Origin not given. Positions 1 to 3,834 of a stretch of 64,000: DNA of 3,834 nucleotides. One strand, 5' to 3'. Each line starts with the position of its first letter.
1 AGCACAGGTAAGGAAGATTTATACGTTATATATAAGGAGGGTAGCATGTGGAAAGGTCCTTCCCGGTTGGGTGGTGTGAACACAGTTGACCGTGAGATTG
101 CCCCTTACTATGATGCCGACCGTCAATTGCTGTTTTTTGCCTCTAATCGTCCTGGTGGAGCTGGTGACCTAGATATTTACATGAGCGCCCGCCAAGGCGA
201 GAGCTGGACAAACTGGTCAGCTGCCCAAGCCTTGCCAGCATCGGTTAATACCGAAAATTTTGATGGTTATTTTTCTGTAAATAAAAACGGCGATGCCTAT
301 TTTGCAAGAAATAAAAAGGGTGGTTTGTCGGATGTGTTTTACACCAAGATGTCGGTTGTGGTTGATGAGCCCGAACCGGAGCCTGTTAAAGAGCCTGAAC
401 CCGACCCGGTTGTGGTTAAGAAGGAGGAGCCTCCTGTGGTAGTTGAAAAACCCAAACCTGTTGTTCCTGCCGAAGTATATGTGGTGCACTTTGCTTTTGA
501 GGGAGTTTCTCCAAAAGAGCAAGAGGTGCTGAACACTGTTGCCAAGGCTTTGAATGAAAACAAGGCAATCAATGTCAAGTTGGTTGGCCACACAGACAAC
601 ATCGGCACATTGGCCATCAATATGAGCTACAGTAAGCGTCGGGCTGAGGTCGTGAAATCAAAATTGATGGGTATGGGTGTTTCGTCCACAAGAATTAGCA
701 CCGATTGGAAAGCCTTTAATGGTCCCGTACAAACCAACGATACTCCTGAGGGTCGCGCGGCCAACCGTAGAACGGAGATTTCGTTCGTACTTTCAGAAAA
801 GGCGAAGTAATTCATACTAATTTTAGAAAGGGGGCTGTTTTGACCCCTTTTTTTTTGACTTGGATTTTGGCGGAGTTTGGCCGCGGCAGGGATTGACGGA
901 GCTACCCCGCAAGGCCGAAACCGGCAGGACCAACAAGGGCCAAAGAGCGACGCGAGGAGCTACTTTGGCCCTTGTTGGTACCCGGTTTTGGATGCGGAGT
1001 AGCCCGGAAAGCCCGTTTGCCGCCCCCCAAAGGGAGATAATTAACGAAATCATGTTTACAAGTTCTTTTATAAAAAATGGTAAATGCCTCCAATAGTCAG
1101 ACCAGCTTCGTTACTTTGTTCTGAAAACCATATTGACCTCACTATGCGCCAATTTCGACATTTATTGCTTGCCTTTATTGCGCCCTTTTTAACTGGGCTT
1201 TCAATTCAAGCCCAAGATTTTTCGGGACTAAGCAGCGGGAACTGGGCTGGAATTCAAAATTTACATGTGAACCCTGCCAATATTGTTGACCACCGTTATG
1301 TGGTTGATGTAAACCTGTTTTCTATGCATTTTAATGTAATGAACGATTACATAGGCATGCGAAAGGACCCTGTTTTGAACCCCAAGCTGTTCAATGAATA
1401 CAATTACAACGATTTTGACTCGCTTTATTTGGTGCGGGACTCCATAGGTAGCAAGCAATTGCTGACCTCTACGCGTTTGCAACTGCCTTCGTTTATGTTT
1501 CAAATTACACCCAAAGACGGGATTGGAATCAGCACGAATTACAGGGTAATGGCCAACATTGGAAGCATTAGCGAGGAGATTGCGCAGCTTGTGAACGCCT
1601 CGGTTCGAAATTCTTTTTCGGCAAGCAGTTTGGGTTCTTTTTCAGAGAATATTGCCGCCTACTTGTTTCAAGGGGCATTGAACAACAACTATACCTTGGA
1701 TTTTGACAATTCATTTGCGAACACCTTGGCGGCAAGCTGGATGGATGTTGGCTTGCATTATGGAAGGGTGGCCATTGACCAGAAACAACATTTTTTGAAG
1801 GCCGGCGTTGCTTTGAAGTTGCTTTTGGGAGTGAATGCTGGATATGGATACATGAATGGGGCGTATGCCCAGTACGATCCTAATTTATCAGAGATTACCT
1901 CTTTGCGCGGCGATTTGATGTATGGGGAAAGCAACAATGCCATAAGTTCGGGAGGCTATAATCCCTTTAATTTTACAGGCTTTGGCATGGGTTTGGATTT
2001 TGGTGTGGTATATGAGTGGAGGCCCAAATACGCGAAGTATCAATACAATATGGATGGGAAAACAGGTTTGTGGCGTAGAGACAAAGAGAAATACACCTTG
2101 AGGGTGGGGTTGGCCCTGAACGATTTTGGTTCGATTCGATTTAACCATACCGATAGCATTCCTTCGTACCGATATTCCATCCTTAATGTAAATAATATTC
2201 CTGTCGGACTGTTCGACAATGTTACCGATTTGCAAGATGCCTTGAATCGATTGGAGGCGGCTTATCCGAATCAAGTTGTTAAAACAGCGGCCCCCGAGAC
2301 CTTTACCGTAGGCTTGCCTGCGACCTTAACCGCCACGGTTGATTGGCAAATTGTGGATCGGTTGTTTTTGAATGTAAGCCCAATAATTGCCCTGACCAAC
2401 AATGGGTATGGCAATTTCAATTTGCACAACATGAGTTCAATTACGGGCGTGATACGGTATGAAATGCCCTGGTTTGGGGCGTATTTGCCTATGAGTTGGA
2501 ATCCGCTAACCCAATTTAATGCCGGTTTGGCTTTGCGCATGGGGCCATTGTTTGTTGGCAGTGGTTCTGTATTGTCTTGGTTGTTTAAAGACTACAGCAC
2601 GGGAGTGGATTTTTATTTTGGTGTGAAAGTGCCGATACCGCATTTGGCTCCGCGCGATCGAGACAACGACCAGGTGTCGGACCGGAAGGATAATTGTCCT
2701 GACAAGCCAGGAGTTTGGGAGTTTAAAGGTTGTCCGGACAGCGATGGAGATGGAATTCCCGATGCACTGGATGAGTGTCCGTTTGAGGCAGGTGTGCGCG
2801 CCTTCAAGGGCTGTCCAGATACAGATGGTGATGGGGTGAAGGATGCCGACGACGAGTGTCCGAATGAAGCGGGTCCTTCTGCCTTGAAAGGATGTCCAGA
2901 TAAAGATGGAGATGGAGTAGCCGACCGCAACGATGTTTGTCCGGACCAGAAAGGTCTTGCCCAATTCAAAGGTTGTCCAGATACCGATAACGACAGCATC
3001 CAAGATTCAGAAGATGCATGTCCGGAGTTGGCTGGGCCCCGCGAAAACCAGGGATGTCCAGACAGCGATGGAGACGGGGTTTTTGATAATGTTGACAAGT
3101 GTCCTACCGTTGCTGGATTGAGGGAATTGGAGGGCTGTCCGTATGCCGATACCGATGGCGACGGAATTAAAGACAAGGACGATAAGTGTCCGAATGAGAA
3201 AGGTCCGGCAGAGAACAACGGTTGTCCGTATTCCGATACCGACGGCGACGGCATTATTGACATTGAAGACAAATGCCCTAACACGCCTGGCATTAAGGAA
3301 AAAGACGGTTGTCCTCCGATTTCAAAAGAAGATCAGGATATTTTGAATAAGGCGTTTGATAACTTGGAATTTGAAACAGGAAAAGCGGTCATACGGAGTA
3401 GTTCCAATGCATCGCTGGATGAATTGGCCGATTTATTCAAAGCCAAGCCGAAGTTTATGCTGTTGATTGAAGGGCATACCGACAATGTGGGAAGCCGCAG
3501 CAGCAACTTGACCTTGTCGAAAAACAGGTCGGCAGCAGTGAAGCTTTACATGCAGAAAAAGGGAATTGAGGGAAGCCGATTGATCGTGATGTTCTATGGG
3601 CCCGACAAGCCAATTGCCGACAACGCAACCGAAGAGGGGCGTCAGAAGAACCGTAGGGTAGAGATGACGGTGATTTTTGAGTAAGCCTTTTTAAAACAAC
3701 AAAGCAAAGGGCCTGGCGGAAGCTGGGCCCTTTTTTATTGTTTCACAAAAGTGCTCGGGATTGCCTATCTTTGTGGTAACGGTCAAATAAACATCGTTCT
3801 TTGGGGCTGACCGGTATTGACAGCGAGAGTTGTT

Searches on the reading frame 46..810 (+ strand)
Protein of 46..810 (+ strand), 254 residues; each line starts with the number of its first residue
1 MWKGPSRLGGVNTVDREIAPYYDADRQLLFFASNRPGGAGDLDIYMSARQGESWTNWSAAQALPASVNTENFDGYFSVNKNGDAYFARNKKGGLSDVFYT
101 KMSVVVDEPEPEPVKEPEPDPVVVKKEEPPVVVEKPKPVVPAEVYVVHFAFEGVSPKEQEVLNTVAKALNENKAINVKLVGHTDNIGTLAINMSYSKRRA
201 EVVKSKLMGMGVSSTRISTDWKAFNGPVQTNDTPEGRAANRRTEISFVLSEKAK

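Call 83: search_protein_families(library=pfam, proteins=[window:46-810:+])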
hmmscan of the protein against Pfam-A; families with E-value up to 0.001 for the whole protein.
window:46-810:+ (254 aa): 2 families
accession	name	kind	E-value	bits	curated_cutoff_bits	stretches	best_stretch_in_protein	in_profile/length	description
PF00691.25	OmpA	-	3.3e-16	59.9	27.2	1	154-241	9-98/98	OmpA family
PF07676.18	PD40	-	0.00013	22.3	20.9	0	16-46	10-38/38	WD40-like Beta Propeller Repeat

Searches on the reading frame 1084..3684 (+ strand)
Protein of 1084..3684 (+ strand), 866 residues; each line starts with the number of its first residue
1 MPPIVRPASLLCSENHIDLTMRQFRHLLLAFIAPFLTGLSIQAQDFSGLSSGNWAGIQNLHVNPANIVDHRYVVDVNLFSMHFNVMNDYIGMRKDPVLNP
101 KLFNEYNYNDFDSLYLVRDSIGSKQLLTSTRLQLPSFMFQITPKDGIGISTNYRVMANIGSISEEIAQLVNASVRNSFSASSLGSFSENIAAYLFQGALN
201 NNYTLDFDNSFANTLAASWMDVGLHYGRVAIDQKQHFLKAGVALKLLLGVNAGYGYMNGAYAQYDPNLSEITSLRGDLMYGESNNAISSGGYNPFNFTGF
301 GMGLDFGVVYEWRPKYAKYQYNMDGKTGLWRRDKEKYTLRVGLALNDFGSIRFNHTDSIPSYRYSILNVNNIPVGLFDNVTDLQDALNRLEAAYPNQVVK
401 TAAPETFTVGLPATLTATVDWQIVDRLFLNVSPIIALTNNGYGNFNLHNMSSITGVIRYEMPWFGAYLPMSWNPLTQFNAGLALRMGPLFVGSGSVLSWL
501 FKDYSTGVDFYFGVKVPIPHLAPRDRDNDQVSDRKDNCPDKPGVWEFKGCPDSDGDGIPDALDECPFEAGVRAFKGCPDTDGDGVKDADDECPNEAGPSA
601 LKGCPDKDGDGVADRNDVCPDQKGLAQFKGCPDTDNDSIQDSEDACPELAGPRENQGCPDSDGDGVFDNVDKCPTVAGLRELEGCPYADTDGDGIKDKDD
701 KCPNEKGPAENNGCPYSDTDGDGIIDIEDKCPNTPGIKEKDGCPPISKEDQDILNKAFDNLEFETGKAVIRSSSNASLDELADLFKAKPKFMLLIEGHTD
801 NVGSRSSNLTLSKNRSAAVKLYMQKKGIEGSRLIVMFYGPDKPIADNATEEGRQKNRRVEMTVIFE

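Call 63: find_encoding_contigs(protein=window:1084-3684:+, flank=10000, max_places=4)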
Protein window:1084-3684:+ (866 aa): 3 contigs read that carry it; 2 places shown.
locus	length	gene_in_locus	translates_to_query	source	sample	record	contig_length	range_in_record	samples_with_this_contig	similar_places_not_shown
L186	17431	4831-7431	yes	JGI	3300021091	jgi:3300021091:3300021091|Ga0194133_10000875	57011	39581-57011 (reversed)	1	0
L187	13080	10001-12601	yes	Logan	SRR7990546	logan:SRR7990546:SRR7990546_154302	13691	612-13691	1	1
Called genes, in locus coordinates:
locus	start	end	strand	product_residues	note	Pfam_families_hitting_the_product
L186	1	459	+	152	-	PF13578:Methyltransf_24 (weak)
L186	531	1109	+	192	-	PF00801:PKD (faint), PF18911:PKD_4 (faint), PF18962:Por_Secre_tail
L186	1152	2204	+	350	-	PF13573:SprB, PF13585:CHU_C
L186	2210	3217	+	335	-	PF11751:PorP_SprF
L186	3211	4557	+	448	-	PF07676:PD40 (faint), PF00691:OmpA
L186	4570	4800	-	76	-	-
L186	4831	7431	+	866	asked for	PF02412:TSP_3 (faint), PF00691:OmpA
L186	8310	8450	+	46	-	-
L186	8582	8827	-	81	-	-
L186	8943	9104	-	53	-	-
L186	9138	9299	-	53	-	-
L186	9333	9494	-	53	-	-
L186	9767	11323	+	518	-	-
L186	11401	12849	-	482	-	PF01336:tRNA_anti-codon (weak), PF00152:tRNA-synt_2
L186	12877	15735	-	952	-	PF01510:Amidase_2, PF00431:CUB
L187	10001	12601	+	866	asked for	PF02412:TSP_3 (faint), PF00691:OmpA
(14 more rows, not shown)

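Call 83: search_protein_families(library=pfam, proteins=[window:1084-3684:+])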
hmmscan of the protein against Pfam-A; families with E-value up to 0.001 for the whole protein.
window:1084-3684:+ (866 aa): 3 families
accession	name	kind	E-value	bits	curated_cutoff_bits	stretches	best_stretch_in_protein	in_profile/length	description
PF18990.6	DUF5723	-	3.8e-31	109.6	26.8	1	64-493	1-375/376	Family of unknown function (DUF5723)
PF02412.23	TSP_3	-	4e-26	90.8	25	0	552-569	15-32/36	Thrombospondin type 3 repeat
PF00691.25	OmpA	-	9.6e-21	74.4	27.2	1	763-857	2-98/98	OmpA family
